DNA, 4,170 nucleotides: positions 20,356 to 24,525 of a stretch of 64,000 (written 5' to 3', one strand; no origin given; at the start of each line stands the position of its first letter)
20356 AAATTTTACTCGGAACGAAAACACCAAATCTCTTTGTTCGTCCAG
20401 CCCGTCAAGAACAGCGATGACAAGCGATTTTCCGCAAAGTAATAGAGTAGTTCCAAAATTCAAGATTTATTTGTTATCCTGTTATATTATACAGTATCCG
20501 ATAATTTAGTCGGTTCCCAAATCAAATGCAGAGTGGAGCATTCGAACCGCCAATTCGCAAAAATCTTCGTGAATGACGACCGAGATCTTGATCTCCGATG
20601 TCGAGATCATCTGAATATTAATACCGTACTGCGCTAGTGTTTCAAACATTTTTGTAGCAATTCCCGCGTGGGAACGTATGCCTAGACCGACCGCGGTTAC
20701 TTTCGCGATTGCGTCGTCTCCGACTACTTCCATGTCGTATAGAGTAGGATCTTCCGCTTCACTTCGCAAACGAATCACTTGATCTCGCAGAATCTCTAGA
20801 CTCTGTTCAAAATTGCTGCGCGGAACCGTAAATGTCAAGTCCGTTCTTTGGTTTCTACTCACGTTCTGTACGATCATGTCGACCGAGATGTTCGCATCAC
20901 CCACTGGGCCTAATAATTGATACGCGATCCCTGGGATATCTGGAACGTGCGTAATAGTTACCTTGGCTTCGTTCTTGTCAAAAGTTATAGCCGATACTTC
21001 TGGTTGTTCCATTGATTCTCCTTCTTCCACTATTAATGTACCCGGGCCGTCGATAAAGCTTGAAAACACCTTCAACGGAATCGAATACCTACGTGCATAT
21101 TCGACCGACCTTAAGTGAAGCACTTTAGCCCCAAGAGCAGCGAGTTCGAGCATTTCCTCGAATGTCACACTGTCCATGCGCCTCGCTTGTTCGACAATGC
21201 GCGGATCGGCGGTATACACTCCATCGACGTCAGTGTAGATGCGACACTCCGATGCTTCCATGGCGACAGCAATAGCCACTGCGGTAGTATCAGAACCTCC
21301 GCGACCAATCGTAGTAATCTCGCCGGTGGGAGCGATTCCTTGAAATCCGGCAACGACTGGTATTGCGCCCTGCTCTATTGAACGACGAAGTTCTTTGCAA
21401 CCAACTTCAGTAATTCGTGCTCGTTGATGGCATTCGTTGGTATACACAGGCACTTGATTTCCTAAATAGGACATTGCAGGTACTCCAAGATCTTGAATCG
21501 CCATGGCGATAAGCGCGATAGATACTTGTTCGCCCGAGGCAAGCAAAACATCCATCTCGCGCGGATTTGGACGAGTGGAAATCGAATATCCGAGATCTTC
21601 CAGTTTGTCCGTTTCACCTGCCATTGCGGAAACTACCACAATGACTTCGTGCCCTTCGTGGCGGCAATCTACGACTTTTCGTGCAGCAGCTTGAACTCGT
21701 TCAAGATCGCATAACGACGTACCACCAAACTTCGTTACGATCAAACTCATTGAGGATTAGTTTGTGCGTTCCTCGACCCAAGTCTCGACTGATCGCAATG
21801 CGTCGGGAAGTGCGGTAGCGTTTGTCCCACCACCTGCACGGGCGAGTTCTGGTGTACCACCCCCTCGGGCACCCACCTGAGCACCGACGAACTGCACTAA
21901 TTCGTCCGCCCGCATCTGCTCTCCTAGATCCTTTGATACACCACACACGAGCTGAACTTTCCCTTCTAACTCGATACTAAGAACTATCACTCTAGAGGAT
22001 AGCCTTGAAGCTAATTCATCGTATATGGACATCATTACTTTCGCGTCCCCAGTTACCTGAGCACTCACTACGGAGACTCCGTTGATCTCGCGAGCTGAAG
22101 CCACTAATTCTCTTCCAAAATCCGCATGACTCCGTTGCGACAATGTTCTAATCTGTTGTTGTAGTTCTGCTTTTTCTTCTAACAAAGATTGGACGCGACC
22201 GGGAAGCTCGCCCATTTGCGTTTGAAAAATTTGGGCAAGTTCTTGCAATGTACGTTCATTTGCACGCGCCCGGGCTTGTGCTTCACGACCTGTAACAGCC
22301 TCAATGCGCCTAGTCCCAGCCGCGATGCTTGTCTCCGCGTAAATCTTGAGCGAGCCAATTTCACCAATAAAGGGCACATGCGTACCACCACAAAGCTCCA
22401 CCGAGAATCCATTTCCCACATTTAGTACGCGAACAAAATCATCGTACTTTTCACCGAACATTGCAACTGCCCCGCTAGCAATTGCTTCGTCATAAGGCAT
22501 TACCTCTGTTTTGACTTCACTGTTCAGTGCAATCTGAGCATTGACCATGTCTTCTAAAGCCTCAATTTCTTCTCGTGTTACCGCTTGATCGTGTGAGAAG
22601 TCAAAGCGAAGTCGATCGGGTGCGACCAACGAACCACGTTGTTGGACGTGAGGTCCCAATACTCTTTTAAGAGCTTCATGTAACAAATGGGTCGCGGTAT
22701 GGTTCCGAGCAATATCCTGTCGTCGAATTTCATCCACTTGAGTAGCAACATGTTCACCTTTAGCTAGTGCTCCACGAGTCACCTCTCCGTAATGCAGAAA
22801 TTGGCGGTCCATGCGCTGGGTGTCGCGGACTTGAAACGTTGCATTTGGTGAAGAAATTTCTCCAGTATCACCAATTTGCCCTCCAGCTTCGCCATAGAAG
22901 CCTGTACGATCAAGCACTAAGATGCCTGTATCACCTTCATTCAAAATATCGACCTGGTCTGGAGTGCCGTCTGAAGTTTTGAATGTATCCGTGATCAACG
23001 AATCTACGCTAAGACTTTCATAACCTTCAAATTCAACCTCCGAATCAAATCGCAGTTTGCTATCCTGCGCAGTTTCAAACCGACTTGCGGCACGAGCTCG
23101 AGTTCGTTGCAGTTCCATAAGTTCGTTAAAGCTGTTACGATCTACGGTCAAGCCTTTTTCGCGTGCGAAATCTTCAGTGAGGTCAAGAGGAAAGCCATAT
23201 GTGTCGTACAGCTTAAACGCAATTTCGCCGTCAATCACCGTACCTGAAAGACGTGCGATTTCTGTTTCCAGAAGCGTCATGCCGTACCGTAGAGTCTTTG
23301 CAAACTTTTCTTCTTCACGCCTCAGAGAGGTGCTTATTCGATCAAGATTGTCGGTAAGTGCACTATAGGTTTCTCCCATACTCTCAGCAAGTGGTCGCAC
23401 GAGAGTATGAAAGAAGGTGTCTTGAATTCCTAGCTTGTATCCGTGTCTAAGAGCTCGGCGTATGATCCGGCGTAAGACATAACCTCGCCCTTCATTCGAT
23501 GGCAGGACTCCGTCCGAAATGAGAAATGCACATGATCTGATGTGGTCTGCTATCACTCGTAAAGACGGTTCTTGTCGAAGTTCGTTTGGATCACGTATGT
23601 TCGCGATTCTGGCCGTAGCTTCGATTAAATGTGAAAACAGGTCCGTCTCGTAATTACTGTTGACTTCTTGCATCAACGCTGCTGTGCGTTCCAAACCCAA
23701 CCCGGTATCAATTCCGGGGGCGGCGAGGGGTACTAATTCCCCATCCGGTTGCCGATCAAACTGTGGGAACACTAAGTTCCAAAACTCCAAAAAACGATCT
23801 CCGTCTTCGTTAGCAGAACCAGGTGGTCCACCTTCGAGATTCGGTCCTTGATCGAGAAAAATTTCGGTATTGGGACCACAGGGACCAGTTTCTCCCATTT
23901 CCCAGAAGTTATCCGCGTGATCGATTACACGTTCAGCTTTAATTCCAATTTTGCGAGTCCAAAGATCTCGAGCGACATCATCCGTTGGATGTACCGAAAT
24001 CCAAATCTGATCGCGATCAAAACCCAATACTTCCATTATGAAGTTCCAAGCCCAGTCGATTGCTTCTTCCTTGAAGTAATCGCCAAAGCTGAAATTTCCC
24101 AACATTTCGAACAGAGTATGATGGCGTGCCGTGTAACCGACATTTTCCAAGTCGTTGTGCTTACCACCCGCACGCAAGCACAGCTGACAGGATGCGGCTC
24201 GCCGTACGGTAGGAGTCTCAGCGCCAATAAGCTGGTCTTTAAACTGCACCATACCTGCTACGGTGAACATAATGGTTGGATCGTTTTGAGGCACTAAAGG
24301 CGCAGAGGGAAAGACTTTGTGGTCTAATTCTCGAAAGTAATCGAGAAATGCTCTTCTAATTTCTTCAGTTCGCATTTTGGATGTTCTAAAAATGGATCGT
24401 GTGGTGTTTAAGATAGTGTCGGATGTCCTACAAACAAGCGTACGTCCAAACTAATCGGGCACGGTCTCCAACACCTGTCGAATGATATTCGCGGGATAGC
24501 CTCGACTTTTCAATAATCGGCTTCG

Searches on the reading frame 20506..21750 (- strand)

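Call 61: search_protein_families(library=pfam, proteins=[window:20506-21750:-], max_evalue=0.00001)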
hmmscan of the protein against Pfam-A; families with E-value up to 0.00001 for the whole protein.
window:20506-21750:- (414 aa): 4 families
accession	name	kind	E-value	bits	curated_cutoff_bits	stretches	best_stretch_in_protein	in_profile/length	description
PF00696.33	AA_kinase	-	8.2e-53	180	24.9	1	3-230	2-234/234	Amino acid kinase family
PF22468.2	ACT_9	-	4e-31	107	27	2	351-409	1-61/61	ACT domain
PF13840.12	ACT_7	-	2.1e-15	56.7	27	1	345-407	3-65/65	ACT domain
PF01842.31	ACT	-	2.4e-14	53.2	27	1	266-323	4-63/66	ACT domain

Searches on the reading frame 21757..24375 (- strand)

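Call 61: search_protein_families(library=pfam, proteins=[window:21757-24375:-], max_evalue=0.00001)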
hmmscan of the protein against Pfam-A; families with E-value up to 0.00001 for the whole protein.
window:21757-24375:- (872 aa): 3 families
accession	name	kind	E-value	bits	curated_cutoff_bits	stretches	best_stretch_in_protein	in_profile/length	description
PF01411.24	tRNA-synt_2c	-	4e-202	673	30.3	1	5-549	1-550/552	tRNA synthetases class II (A)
PF07973.19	tRNA_SAD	-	5.7e-14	52.3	24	1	648-692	1-44/44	Threonyl and Alanyl tRNA synthetase second additional domain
PF02272.25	DHHA1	-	2.5e-08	34.7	25.9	1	768-869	3-102/102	DHHA1 domain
